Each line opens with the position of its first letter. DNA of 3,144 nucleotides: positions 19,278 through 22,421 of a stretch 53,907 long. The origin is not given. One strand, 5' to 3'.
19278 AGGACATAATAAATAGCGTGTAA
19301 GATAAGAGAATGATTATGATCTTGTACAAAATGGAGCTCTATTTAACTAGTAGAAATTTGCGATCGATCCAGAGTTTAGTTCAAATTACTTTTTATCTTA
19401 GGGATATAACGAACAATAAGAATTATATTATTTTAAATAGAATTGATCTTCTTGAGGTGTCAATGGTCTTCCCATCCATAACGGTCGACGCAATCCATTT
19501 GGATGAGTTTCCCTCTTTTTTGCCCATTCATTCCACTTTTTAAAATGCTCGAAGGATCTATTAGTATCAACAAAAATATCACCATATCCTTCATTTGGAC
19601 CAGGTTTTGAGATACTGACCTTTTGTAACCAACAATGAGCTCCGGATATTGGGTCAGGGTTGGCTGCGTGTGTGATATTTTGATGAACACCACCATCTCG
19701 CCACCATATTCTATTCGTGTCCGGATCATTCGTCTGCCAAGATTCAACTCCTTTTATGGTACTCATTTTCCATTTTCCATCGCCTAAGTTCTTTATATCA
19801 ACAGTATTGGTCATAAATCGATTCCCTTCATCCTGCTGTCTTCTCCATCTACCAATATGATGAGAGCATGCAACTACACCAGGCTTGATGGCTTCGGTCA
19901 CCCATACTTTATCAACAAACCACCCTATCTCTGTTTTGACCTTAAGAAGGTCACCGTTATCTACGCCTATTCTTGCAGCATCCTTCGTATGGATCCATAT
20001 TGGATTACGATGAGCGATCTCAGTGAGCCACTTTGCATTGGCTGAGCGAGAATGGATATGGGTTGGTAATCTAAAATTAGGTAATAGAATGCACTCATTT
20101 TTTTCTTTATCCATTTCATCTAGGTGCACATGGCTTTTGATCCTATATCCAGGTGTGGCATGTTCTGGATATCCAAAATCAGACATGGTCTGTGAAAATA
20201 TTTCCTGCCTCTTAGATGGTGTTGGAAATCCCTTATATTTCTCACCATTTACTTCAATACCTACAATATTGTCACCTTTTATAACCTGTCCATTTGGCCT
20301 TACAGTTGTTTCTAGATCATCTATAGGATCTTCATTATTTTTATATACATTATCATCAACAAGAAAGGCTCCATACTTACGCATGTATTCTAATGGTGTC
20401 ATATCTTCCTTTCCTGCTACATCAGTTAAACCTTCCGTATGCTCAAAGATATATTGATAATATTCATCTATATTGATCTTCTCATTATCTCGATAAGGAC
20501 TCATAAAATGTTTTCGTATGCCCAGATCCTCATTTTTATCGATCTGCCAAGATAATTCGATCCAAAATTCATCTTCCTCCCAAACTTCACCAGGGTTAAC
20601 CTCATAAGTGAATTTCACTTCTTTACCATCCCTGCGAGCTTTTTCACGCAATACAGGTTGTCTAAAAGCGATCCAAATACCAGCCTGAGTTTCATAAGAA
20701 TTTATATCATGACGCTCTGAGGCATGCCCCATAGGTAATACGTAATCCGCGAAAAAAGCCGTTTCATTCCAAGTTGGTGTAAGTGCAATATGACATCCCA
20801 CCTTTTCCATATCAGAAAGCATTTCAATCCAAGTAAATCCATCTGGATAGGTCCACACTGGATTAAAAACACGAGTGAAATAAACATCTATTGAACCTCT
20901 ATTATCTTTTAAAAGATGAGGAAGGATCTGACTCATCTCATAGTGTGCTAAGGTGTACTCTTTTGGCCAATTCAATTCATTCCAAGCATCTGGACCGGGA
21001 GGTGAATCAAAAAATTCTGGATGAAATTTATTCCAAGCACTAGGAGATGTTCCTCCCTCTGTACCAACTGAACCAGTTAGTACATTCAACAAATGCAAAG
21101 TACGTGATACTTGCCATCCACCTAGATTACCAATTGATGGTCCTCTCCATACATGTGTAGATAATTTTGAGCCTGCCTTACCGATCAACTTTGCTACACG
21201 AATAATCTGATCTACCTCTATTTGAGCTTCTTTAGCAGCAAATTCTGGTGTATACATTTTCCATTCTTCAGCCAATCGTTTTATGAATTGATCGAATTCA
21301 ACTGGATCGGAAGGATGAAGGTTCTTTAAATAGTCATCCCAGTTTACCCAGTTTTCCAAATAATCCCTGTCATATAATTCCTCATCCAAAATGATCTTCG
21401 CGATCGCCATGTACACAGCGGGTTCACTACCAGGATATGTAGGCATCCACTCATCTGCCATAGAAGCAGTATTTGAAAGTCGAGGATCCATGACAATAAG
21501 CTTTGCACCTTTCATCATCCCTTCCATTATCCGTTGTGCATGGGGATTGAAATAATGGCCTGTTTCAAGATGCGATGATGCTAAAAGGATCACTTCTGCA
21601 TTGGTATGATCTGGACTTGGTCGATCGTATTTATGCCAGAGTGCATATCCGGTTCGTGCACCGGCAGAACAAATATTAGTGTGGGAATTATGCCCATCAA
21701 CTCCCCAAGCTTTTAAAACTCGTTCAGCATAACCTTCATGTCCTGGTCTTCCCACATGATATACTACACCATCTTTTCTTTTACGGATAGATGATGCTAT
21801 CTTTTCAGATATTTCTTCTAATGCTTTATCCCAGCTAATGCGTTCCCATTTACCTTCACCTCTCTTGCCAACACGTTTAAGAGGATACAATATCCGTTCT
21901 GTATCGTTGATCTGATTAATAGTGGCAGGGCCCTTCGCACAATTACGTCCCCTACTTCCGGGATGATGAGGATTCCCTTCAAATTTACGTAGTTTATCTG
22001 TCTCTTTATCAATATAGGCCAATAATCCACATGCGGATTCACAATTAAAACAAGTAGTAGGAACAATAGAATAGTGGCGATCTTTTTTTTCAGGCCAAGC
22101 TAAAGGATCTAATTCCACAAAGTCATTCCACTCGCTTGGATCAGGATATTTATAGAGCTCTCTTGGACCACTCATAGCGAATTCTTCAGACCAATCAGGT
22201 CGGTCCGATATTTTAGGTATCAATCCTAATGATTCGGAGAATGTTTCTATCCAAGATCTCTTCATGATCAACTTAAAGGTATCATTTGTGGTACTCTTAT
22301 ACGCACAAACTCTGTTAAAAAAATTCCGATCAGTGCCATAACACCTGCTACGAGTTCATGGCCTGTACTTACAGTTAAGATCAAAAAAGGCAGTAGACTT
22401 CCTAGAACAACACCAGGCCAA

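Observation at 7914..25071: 17-kb supercluster linking the Soe-like enzyme to its cofactor pathway, a cysteine dioxygenase and two anion permeases: possible cysteine -> sulfite -> sulfate module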

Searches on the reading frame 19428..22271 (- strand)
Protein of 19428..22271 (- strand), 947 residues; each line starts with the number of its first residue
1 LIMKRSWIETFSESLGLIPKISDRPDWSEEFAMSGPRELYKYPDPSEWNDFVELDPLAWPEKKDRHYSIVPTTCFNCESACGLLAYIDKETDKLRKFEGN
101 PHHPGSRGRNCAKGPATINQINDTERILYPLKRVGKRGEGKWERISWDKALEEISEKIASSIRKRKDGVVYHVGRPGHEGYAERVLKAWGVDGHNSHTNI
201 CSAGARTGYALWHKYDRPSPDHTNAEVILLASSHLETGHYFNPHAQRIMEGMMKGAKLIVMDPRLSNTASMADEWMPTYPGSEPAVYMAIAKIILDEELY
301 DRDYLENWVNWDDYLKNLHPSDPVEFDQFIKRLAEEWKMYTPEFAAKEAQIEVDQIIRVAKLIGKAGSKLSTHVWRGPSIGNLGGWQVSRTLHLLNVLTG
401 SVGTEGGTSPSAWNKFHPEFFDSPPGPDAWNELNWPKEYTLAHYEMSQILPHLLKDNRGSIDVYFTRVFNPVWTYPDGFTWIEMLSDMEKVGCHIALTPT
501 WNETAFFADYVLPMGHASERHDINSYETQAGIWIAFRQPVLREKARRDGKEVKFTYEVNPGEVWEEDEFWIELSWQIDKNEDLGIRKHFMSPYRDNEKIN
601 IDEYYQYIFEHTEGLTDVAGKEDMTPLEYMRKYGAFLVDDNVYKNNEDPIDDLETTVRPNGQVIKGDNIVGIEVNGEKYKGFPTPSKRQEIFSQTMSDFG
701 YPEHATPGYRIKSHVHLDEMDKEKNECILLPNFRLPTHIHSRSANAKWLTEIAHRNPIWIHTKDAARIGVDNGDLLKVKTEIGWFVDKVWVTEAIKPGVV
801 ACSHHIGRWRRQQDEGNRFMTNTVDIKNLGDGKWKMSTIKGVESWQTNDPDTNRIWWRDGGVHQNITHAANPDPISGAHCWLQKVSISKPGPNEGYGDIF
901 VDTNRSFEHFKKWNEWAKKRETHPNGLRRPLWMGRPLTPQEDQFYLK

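Call 4: search_protein_families(library=pfam, proteins=[window:19428-22271:-])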
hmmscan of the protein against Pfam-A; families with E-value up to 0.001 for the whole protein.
window:19428-22271:- (947 aa): 3 families
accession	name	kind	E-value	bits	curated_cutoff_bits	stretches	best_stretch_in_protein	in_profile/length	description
PF00384.28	Molybdopterin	-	1.2e-17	64.4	24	1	126-525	1-321/353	Molybdopterin oxidoreductase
PF01568.27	Molydop_binding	-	8.1e-16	58.5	26.8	1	730-820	3-93/110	Molydopterin dinucleotide binding domain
PF04879.21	Molybdop_Fe4S4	-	7.6e-11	42.3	22.7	1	69-122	3-54/55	Molybdopterin oxidoreductase Fe4S4 domain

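Call 6: search_protein_families(library=ncbifam, proteins=[window:19428-22271:-], max_evalue=0.001)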
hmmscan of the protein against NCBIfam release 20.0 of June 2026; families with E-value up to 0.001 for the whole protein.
window:19428-22271:- (947 aa): 25 families
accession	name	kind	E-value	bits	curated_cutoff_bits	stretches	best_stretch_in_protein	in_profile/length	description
NF012032.0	PRK15488.1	equivalog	1.7e-60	204.9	694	2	68-521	42-487/759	thiosulfate reductase PhsA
TIGR02166.1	dmsA_ynfE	subfamily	1e-54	185.9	777.7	2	69-525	45-520/794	DMSO/selenate family reductase complex A subunit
TIGR03479.1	DMSO_red_II_alp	subfamily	6.4e-50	170.1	984.75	2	73-306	62-304/913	molybdopterin-dependent oxidoreductase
NF041885.1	selenate_YnfE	exception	3.2e-45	154.2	1675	3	255-410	251-406/805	selenate/tellurate reductase subunit YnfE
TIGR01591.1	Fdh-alpha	equivalog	6.7e-43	146.7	666.25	2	72-407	1-316/672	formate dehydrogenase subunit alpha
NF041884.1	selenate_YnfF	exception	1.4e-41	142.3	1650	1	72-411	49-400/798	selenate/tellurate reductase subunit YnfF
NF011566.1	PRK14990.1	exception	1.3e-37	129.3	1600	2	69-411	59-420/814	dimethylsulfoxide reductase subunit A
TIGR01553.1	formate-DH-alph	equivalog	2.6e-35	121.5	814.2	2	72-160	47-138/1009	formate dehydrogenase-N subunit alpha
NF041714.1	arsenate_red_ArrA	equivalog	2.9e-35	121.6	1600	1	68-423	49-414/848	arsenate respiratory reductase molybdopterin-containing subunit ArrA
NF011567.1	PRK14991.1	equivalog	4.8e-35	120.6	1750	4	106-156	136-186/1022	tetrathionate reductase subunit TtrA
TIGR00509.1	bisC_fam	subfamily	6.2e-26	90.9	1017.55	2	683-817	582-716/772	molybdopterin guanine dinucleotide-containing S/N-oxide reductase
NF041783.2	mnquin_red_QrcB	equivalog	2.1e-25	89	440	1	60-522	43-462/695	menaquinone reductase molybdopterin-binding-like subunit QrcB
NF042978.1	EthbenzDh_ebdA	equivalog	4.6e-24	84.2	2000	1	109-305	125-325/977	ethylbenzene dehydrogenase subunit alpha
NF047855.1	AssmNtatRedNasC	equivalog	2.2e-22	79.1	1100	1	63-314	14-268/708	assimilatory nitrate reductase catalytic subunit NasC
NF041513.1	formate_DH_Act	exception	3.5e-21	74.8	1400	2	221-316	209-302/1067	formate dehydrogenase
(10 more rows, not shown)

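Call 7: find_homologous_proteins(query=window:19428-22271:-, max_evalue=1e-20)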
Query window:19428-22271:- (947 aa): 8000 proteins with E <= 1e-20 among 8000 candidates; the best 120 are listed.
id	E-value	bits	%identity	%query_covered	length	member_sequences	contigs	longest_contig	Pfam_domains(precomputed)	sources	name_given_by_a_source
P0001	0.0e+0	2010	85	100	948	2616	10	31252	PF00384.28,PF01568.28,PF04879.22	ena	-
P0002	0.0e+0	1953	83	100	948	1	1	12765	PF00384.28,PF01568.28,PF04879.22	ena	-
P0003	0.0e+0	1953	84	100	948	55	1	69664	PF00384.28,PF01568.28,PF04879.22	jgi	jgi:anaerobic selenocysteine-containing dehydrogenase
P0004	0.0e+0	1953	83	100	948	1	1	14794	PF00384.28,PF01568.28,PF04879.22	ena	-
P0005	0.0e+0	1951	83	100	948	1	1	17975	PF00384.28,PF01568.28,PF04879.22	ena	-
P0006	0.0e+0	1929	83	100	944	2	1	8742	PF00384.28,PF01568.28,PF04879.22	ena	-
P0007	0.0e+0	1928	83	100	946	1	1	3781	PF00384.28,PF01568.28,PF04879.22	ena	-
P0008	0.0e+0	1927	83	100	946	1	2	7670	PF00384.28,PF01568.28,PF04879.22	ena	-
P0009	0.0e+0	1926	83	100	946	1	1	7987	PF00384.28,PF01568.28,PF04879.22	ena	-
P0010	0.0e+0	1924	83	100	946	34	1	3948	PF00384.28,PF01568.28,PF04879.22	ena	-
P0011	0.0e+0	1919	82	100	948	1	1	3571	PF00384.28,PF01568.28,PF04879.22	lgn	-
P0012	0.0e+0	1910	81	100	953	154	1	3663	PF00384.28,PF01568.28,PF04879.22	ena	-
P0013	0.0e+0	1895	82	100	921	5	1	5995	PF00384.28,PF04879.22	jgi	-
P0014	0.0e+0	1888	81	100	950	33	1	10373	PF00384.28,PF01568.28,PF04879.22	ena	-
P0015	0.0e+0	1888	79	100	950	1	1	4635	PF00384.28,PF01568.28,PF04879.22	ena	-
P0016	0.0e+0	1884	80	100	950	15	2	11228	PF00384.28,PF01568.28,PF04879.22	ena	-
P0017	0.0e+0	1883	79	100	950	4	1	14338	PF00384.28,PF01568.28,PF04879.22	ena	-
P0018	0.0e+0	1883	80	100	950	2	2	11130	PF00384.28,PF01568.28,PF04879.22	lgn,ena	-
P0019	0.0e+0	1880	80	100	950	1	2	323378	PF00384.28,PF01568.28,PF04879.22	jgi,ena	-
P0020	0.0e+0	1848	79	100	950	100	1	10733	PF00384.28,PF01568.28,PF04879.22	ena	-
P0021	0.0e+0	1810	80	100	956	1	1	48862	PF00384.28,PF01568.28,PF04879.22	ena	-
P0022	0.0e+0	1785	77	100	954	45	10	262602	PF00384.28,PF01568.28,PF04879.22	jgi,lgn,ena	-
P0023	0.0e+0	1779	77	100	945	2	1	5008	PF00384.28,PF01568.28,PF04879.22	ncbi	-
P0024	0.0e+0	1762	76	100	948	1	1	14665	PF00384.28,PF01568.28,PF04879.22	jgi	-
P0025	0.0e+0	1760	76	100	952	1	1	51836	PF00384.28,PF01568.28,PF04879.22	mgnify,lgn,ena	mgnify:FL=1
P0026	0.0e+0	1760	76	100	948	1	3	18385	PF00384.28,PF01568.28,PF04879.22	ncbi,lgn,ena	-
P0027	0.0e+0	1748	74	100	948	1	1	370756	PF00384.28,PF01568.28,PF04879.22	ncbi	-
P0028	0.0e+0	1744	75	100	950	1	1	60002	PF00384.28,PF01568.28,PF04879.22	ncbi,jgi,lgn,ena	-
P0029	0.0e+0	1703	73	100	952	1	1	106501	PF00384.28,PF01568.28,PF04879.22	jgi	jgi:anaerobic selenocysteine-containing dehydrogenase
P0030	0.0e+0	1685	73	100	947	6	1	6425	PF00384.28,PF01568.28,PF04879.22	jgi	-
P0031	0.0e+0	1669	71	100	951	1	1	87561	PF00384.28,PF01568.28,PF04879.22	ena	-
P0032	0.0e+0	1667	72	100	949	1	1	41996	PF00384.28,PF01568.28,PF04879.22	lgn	-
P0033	0.0e+0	1664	72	100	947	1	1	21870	PF00384.28,PF01568.28,PF04879.22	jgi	jgi:anaerobic selenocysteine-containing dehydrogenase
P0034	0.0e+0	1657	71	99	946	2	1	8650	PF00384.28,PF01568.28,PF04879.22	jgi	-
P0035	0.0e+0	1628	70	100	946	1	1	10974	PF00384.28,PF01568.28,PF04879.22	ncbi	-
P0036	0.0e+0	1624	71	100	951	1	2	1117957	PF00384.28,PF01568.28,PF04879.22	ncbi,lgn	-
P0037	0.0e+0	1617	70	100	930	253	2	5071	PF00384.28,PF01568.28,PF04879.22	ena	-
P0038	0.0e+0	1579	68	100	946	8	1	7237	PF00384.28,PF01568.28,PF04879.22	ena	-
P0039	0.0e+0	1575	68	99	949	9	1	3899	PF00384.28,PF01568.28,PF04879.22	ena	-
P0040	0.0e+0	1574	67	100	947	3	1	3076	PF00384.28,PF01568.28,PF04879.22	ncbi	-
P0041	0.0e+0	1573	67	100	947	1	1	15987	PF00384.28,PF01568.28,PF04879.22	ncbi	-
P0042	0.0e+0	1563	68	100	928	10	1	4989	PF00384.28,PF01568.28,PF04879.22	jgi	jgi:anaerobic selenocysteine-containing dehydrogenase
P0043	0.0e+0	1559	67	100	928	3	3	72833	PF00384.28,PF01568.28,PF04879.22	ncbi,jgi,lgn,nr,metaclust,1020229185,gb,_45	ncbi:MAG TPA: formate dehydrogenase [Candidatus Poseidoniales archaeon]|nr:MAG: formate dehydrogenas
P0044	0.0e+0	1552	68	100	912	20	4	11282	PF00384.28,PF01568.28,PF04879.22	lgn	-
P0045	0.0e+0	1551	65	100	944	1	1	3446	PF00384.28,PF01568.28,PF04879.22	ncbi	-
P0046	0.0e+0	1546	68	100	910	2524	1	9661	PF00384.28,PF01568.28,PF04879.22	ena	-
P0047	0.0e+0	1538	67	100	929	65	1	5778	PF00384.28,PF01568.28,PF04879.22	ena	-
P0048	0.0e+0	1537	67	100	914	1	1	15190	PF00384.28,PF01568.28,PF04879.22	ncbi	-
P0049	0.0e+0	1537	65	100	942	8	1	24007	PF00384.28,PF01568.28,PF04879.22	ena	-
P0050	0.0e+0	1533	67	100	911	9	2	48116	PF00384.28,PF01568.28,PF04879.22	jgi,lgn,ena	-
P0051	0.0e+0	1531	66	100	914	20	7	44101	PF00384.28,PF01568.28,PF04879.22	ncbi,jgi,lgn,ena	jgi:anaerobic selenocysteine-containing dehydrogenase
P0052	0.0e+0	1529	67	100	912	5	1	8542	PF00384.28,PF01568.28,PF04879.22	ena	-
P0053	0.0e+0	1529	67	100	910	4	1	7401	PF00384.28,PF01568.28,PF04879.22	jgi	-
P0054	0.0e+0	1528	66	100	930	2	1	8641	PF00384.28,PF01568.28,PF04879.22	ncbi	-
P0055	0.0e+0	1527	66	100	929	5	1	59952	PF00384.28,PF01568.28,PF04879.22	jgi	jgi:anaerobic selenocysteine-containing dehydrogenase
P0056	0.0e+0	1526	67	100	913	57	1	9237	PF00384.28,PF01568.28,PF04879.22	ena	-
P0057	0.0e+0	1525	67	100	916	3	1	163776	PF00384.28,PF01568.28,PF04879.22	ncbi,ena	-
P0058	0.0e+0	1518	67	100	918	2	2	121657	PF00384.28,PF01568.28,PF04879.22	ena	-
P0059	0.0e+0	1514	67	100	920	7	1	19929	PF00384.28,PF01568.28,PF04879.22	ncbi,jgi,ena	-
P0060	0.0e+0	1514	67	100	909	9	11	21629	PF00384.28,PF01568.28,PF04879.22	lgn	-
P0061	0.0e+0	1513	66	100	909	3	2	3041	PF00384.28,PF01568.28,PF04879.22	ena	-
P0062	0.0e+0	1512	67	100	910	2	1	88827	PF00384.28,PF01568.28,PF04879.22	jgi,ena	-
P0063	0.0e+0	1511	66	100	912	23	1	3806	PF00384.28,PF01568.28,PF04879.22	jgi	jgi:anaerobic selenocysteine-containing dehydrogenase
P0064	0.0e+0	1510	66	100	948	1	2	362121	PF00384.28,PF01568.28,PF04879.22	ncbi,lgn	-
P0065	0.0e+0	1508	66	100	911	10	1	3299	PF00384.28,PF01568.28,PF04879.22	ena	-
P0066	0.0e+0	1508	66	100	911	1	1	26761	PF00384.28,PF01568.28,PF04879.22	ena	-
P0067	0.0e+0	1507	66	100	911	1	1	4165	PF00384.28,PF01568.28,PF04879.22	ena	-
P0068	0.0e+0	1507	66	100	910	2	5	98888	PF00384.28,PF01568.28,PF04879.22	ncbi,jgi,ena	-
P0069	0.0e+0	1506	66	100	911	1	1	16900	PF00384.28,PF01568.28,PF04879.22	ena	-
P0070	0.0e+0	1506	66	100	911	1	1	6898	PF00384.28,PF01568.28,PF04879.22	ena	-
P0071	0.0e+0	1504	66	100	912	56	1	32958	PF00384.28,PF01568.28,PF04879.22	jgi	-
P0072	0.0e+0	1504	66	100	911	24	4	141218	PF00384.28,PF01568.28,PF04879.22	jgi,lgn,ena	-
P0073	0.0e+0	1504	66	100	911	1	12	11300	PF00384.28,PF01568.28,PF04879.22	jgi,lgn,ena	-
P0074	0.0e+0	1504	66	100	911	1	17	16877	PF00384.28,PF01568.28,PF04879.22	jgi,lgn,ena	-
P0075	0.0e+0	1503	66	100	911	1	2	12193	PF00384.28,PF01568.28,PF04879.22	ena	-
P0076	0.0e+0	1503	66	100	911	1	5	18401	PF00384.28,PF01568.28,PF04879.22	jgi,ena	-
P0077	0.0e+0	1503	66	100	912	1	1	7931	PF00384.28,PF01568.28,PF04879.22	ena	-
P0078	0.0e+0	1503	65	100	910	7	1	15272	PF00384.28,PF01568.28,PF04879.22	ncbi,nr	ncbi:MAG: molybdopterin-dependent oxidoreductase [Candidatus Thermoplasmatota archaeon]|nr:molybdopt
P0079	0.0e+0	1502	66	100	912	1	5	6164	PF00384.28,PF01568.28,PF04879.22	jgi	jgi:anaerobic selenocysteine-containing dehydrogenase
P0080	0.0e+0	1502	68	96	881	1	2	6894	PF00384.28,PF01568.28,PF04879.22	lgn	-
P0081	0.0e+0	1502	66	100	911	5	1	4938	PF00384.28,PF01568.28,PF04879.22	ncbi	-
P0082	0.0e+0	1502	66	100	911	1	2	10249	PF00384.28,PF01568.28,PF04879.22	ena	-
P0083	0.0e+0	1502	66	100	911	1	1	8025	PF00384.28,PF01568.28,PF04879.22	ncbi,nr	ncbi:MAG: molybdopterin-dependent oxidoreductase [Candidatus Poseidoniaceae archaeon]|nr:molybdopter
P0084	0.0e+0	1502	66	100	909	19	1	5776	PF00384.28,PF01568.28,PF04879.22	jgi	jgi:anaerobic selenocysteine-containing dehydrogenase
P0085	0.0e+0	1501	65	100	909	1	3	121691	PF00384.28,PF01568.28,PF04879.22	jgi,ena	jgi:anaerobic selenocysteine-containing dehydrogenase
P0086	0.0e+0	1500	65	100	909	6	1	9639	PF00384.28,PF01568.28,PF04879.22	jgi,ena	-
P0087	0.0e+0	1500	66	100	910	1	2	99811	PF00384.28,PF01568.28,PF04879.22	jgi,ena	-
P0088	0.0e+0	1500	66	100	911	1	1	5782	PF00384.28,PF01568.28,PF04879.22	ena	-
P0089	0.0e+0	1500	65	100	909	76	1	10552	PF00384.28,PF01568.28,PF04879.22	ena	-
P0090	0.0e+0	1499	66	100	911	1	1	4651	PF00384.28,PF01568.28,PF04879.22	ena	-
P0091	0.0e+0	1497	65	100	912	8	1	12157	PF00384.28,PF01568.28,PF04879.22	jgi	jgi:anaerobic selenocysteine-containing dehydrogenase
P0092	0.0e+0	1497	65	100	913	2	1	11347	PF00384.28,PF01568.28,PF04879.22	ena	-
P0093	0.0e+0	1496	66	100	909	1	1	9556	PF00384.28,PF01568.28,PF04879.22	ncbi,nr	ncbi:MAG: molybdopterin-dependent oxidoreductase [Candidatus Poseidoniales archaeon]|nr:molybdopteri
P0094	0.0e+0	1495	68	95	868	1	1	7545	PF00384.28,PF01568.28,PF04879.22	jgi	-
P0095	0.0e+0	1495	68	95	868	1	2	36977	PF00384.28,PF01568.28,PF04879.22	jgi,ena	-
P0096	0.0e+0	1494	68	95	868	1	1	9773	PF00384.28,PF01568.28,PF04879.22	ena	-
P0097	0.0e+0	1494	65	100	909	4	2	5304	PF00384.28,PF01568.28,PF04879.22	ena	-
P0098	0.0e+0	1493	68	95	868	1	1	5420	PF00384.28,PF01568.28,PF04879.22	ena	-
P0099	0.0e+0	1487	65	100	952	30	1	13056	PF00384.28,PF01568.28,PF04879.22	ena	-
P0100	0.0e+0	1486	65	100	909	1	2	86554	PF00384.28,PF01568.28,PF04879.22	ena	-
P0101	0.0e+0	1482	65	100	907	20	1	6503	PF00384.28,PF01568.28,PF04879.22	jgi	-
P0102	0.0e+0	1479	65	100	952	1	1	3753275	PF00384.28,PF01568.28,PF04879.22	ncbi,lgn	ncbi:MAG: molybdopterin-dependent oxidoreductase [Saprospiraceae bacterium]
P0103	0.0e+0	1479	65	100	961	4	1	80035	PF00384.28,PF01568.28,PF04879.22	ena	-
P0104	0.0e+0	1479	65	99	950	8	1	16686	PF00384.28,PF01568.28,PF04879.22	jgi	jgi:anaerobic selenocysteine-containing dehydrogenase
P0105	0.0e+0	1478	65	100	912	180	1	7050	PF00384.28,PF01568.28,PF04879.22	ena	-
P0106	0.0e+0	1478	65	99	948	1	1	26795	PF00384.28,PF01568.28,PF04879.22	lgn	-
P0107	0.0e+0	1474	65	100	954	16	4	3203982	PF00384.28,PF01568.28,PF04879.22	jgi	jgi:anaerobic selenocysteine-containing dehydrogenase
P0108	0.0e+0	1473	65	100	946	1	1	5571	PF00384.28,PF01568.28,PF04879.22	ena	-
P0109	0.0e+0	1472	65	100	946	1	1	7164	PF00384.28,PF01568.28,PF04879.22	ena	-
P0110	0.0e+0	1472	65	100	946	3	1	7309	PF00384.28,PF01568.28,PF04879.22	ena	-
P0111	0.0e+0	1472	65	100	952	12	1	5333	PF00384.28,PF01568.28,PF04879.22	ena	-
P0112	0.0e+0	1472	65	100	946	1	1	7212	PF00384.28,PF01568.28,PF04879.22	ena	-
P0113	0.0e+0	1471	64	100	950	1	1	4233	PF00384.28,PF01568.28,PF04879.22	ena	-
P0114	0.0e+0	1470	65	100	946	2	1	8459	PF00384.28,PF01568.28,PF04879.22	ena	-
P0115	0.0e+0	1470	65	100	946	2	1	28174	PF00384.28,PF01568.28,PF04879.22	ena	-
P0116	0.0e+0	1470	64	100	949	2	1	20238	PF00384.28,PF01568.28,PF04879.22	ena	-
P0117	0.0e+0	1469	64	100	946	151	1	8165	PF00384.28,PF01568.28,PF04879.22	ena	-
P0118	0.0e+0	1469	65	100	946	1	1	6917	PF00384.28,PF01568.28,PF04879.22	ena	-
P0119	0.0e+0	1469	64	100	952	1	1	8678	PF00384.28,PF01568.28,PF04879.22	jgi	-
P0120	0.0e+0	1469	65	100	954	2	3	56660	PF00384.28,PF01568.28,PF04879.22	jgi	jgi:anaerobic selenocysteine-containing dehydrogenase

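Call 8: search_solved_structures(query=window:19428-22271:-, max_evalue=0.00001)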
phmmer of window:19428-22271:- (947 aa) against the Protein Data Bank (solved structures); distinct sequences matched with E-value up to 0.00001: 43.
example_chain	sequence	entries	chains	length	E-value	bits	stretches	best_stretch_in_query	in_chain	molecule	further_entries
6cz7_A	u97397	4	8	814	2.5e-33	118.2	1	70-413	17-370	ArrA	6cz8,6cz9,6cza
2e7z_A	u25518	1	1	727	3.6e-33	117.7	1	73-317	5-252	Acetylene hydratase Ahy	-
2vpw_A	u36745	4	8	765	5.8e-32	113.7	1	71-316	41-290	THIOSULFATE REDUCTASE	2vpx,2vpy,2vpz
2jim_A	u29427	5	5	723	3.7e-28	101.1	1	70-411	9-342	PERIPLASMIC NITRATE REDUCTASE | PROTEIN (PERIPLASMIC NITRATE REDUCTASE)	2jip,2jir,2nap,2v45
2jio_A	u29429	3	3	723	1.7e-27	98.9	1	70-411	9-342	PERIPLASMIC NITRATE REDUCTASE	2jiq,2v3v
2ivf_A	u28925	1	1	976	1.3e-25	92.6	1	109-305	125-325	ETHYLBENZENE DEHYDROGENASE ALPHA-SUBUNIT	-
9vap_A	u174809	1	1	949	2.9e-25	91.5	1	69-408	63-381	Formate dehydrogenase molybdopterin-binding subunit FdhA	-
7qv7_S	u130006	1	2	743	2.4e-24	88.5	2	64-366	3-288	Hydrogen dependent carbon dioxide reductase subunit FdhF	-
1h0h_A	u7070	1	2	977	7.8e-22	80.2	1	72-311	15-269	FORMATE DEHYDROGENASE SUBUNIT ALPHA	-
9t1s_L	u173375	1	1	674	2.7e-21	78.4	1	69-406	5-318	formate dehydrogenase (coenzyme F420)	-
4ydd_A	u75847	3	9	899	4.7e-21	77.6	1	75-308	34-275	DMSO reductase family type II enzyme, molybdopterin subunit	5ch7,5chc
5e7o_A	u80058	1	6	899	9.9e-21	76.5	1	75-308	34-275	DMSO reductase family type II enzyme, molybdopterin subunit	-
1kqf_A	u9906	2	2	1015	6.8e-20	73.7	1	70-158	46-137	FORMATE DEHYDROGENASE, NITRATE-INDUCIBLE, MAJOR SUBUNIT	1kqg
9wxb_B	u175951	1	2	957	7.4e-19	70.3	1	70-314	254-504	Formate dehydrogenase alpha subunit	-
7bkb_D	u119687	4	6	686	2e-17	65.5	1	69-317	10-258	Formate dehydrogenase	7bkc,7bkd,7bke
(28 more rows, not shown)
